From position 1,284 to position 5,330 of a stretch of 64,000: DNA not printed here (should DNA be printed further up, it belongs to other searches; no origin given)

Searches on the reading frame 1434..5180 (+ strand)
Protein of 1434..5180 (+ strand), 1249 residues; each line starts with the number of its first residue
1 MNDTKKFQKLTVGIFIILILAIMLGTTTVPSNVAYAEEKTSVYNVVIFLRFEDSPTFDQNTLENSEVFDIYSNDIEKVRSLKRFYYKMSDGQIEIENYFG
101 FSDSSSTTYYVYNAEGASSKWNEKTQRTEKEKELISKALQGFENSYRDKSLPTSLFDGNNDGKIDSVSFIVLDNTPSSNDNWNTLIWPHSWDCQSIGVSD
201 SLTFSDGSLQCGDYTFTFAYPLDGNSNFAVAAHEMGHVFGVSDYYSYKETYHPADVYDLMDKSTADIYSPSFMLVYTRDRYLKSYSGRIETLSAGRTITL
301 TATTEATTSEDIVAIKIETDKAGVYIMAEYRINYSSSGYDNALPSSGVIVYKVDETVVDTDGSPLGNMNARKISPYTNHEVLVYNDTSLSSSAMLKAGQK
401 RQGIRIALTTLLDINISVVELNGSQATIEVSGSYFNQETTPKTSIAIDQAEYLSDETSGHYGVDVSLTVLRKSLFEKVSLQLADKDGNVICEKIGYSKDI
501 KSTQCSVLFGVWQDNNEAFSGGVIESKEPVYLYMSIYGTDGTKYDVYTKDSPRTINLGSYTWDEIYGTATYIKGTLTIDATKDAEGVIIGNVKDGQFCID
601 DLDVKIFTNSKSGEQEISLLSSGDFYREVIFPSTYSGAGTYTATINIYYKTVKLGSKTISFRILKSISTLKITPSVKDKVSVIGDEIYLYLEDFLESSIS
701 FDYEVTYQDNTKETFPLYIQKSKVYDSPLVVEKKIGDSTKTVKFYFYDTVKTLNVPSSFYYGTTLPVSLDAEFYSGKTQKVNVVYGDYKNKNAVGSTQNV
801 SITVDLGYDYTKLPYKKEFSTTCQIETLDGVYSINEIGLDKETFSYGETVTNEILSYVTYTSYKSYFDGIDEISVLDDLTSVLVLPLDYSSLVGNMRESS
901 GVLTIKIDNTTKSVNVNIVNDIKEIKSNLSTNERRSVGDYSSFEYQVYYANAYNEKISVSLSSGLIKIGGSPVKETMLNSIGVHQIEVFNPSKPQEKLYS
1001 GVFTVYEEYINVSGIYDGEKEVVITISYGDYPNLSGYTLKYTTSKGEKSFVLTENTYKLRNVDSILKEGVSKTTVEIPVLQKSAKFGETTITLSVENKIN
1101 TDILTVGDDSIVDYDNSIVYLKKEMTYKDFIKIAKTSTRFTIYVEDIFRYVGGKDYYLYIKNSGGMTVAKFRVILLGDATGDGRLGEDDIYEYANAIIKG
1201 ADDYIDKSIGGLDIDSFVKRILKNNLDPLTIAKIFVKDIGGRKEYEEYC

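Call 16: search_protein_families(library=pfam, proteins=[window:1434-5180:+], max_evalue=0.001)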
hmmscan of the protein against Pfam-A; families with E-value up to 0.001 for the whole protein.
window:1434-5180:+ (1249 aa): 0 families

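Call 58: search_protein_families(library=ncbifam, proteins=[window:1434-5180:+], max_evalue=0.001)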
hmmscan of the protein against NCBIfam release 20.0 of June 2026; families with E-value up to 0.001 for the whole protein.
window:1434-5180:+ (1249 aa): 1 family
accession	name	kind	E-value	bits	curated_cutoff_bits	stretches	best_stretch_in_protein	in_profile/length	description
TIGR03296.1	M6dom_TIGR03296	domain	5.6e-23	82.2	110.8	1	46-351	1-285/286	M6 family metalloprotease domain-containing protein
